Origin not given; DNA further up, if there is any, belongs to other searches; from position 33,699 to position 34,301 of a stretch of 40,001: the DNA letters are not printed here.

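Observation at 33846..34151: Unassigned 101-aa gene between endonuclease I and lysozyme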

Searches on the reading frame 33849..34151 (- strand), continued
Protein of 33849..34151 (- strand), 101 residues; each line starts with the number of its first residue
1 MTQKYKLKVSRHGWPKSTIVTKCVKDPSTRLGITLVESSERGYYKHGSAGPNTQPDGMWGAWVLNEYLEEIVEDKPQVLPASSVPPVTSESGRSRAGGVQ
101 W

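Call 71: search_protein_families(library=ncbifam, proteins=[P0001, P0002, P0086], max_evalue=1)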
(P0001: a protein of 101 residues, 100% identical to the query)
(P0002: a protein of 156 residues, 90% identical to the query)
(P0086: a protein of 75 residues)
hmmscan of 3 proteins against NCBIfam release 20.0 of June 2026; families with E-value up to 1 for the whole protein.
P0001 (101 aa): 0 families

P0002 (156 aa): 0 families

P0086 (75 aa): 0 families
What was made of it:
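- Tried and rejected: NCBIfam: no family (call 71).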

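Call 72: search_protein_families(library=pfam, proteins=[P0002, P0086, P0079], max_evalue=1)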
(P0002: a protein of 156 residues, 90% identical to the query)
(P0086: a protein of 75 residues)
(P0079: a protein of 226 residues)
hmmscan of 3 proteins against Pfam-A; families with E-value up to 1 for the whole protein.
P0002 (156 aa): 0 families

P0086 (75 aa): 1 family
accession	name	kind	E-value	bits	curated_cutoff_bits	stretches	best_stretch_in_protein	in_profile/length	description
PF07791.16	Imm11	-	0.037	13.8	22.1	1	36-62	153-179/194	Immunity protein family (Imm11)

P0079 (226 aa): 0 families

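Call 73: search_protein_families(library=phrogs, proteins=[P0002, P0086, P0085], max_evalue=0.01)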
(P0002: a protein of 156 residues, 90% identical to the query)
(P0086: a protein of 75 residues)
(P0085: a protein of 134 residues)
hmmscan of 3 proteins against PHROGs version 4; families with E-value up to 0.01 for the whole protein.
P0002 (156 aa): 2 families
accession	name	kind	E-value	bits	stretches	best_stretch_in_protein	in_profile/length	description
phrog_16385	-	unknown function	5.5e-95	317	1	1-156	1-157/157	-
phrog_15211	-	unknown function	3.3e-40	137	1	87-156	5-74/74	-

P0086 (75 aa): 2 families
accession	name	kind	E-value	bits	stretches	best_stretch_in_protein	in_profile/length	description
phrog_15211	-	unknown function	1e-47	161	1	4-75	3-74/74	-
phrog_16385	-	unknown function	4.1e-31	109.5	1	6-75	88-157/157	-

P0085 (134 aa): 2 families
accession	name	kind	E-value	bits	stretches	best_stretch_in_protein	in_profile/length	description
phrog_16385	-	unknown function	4.4e-43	148.4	1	47-134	66-157/157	-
phrog_15211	-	unknown function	1.9e-42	144.2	1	64-134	4-74/74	-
